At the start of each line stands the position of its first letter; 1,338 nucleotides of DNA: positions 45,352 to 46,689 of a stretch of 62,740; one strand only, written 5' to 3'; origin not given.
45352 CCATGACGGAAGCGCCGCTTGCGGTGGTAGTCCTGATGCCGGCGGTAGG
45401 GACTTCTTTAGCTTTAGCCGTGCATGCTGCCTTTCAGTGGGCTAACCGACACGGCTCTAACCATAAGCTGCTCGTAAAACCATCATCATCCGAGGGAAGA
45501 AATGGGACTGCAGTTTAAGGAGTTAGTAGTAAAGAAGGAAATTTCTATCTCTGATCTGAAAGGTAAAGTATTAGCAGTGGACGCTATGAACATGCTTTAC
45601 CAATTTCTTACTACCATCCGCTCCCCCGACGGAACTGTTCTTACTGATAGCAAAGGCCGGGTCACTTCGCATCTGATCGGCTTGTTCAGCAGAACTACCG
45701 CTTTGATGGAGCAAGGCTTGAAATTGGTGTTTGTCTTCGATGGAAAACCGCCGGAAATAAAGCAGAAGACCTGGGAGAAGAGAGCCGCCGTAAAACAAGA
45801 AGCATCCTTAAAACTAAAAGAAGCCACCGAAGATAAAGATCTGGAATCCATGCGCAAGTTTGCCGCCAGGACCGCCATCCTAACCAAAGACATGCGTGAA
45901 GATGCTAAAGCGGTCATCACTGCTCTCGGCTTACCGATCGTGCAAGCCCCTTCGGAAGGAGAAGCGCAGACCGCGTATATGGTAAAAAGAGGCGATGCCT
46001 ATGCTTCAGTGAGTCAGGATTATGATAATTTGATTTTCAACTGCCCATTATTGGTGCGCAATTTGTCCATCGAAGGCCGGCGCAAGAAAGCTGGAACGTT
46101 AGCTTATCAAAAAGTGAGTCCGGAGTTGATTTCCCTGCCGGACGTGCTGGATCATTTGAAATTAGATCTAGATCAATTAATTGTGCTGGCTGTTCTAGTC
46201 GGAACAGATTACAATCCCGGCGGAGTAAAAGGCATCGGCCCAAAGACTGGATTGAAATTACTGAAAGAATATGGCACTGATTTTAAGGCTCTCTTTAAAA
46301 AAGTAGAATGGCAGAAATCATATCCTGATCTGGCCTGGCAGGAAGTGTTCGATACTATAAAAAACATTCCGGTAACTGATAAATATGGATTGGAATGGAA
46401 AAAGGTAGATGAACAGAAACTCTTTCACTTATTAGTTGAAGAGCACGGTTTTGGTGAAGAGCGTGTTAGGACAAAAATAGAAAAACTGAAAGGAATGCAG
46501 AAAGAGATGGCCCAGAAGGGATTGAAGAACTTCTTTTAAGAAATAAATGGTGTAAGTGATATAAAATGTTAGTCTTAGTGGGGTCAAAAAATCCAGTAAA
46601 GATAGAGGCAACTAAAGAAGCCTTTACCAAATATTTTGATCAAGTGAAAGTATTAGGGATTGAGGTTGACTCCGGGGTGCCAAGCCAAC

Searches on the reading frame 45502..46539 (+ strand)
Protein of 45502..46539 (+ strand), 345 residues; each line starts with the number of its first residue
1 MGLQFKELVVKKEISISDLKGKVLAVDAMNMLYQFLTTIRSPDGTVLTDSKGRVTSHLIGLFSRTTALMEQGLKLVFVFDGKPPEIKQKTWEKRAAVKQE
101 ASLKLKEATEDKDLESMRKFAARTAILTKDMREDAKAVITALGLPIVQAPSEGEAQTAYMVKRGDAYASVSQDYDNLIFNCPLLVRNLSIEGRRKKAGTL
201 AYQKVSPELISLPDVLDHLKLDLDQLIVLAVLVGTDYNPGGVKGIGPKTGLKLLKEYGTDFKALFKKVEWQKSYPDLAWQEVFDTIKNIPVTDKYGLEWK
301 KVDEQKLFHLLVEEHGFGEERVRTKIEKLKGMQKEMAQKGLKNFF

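Call 32: search_solved_structures(query=window:45502-46539:+, show_alignments=2, max_evalue=1e-20)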
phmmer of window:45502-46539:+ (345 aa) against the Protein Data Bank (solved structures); distinct sequences matched with E-value up to 1e-20: 24.
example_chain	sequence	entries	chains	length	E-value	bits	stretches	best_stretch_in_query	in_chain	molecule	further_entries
1mc8_A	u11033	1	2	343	1.4e-103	349.8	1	1-345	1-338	Flap Endonuclease-1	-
1b43_A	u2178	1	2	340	6.3e-100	337.7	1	1-345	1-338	PROTEIN (FEN-1)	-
3ory_A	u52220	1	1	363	9.8e-92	310.8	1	2-345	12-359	flap endonuclease 1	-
4wa8_A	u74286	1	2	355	3.7e-86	292.5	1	4-340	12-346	Flap endonuclease 1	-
2izo_A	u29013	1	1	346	3.5e-82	279.4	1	10-336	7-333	FLAP STRUCTURE-SPECIFIC ENDONUCLEASE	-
1rxv_A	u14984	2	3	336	2e-77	263.8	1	1-337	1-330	Flap structure-specific endonuclease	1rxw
1a76_A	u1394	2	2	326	2.5e-76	260.2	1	1-333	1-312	FLAP ENDONUCLEASE-1 PROTEIN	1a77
8yjh_D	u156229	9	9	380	9.7e-50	172.8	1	13-345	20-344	Flap endonuclease 1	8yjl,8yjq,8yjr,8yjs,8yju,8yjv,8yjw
1ul1_X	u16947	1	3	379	9.8e-50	172.8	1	13-345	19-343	Flap endonuclease-1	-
9rci_A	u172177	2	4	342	4.7e-49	170.5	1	13-331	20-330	Flap endonuclease 1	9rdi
3q8k_A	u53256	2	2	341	4.7e-49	170.5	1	13-331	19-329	Flap endonuclease 1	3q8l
5fv7_A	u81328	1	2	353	5.1e-49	170.4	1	13-331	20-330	FLAP ENDONUCLEASE 1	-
5zod_A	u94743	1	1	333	6.5e-49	170.1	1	13-330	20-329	Flap endonuclease 1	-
6tnz_H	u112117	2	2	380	1.3e-48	169.1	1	13-345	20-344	Flap endonuclease 1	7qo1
5zog_A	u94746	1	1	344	1.7e-48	168.7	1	13-337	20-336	Flap endonuclease 1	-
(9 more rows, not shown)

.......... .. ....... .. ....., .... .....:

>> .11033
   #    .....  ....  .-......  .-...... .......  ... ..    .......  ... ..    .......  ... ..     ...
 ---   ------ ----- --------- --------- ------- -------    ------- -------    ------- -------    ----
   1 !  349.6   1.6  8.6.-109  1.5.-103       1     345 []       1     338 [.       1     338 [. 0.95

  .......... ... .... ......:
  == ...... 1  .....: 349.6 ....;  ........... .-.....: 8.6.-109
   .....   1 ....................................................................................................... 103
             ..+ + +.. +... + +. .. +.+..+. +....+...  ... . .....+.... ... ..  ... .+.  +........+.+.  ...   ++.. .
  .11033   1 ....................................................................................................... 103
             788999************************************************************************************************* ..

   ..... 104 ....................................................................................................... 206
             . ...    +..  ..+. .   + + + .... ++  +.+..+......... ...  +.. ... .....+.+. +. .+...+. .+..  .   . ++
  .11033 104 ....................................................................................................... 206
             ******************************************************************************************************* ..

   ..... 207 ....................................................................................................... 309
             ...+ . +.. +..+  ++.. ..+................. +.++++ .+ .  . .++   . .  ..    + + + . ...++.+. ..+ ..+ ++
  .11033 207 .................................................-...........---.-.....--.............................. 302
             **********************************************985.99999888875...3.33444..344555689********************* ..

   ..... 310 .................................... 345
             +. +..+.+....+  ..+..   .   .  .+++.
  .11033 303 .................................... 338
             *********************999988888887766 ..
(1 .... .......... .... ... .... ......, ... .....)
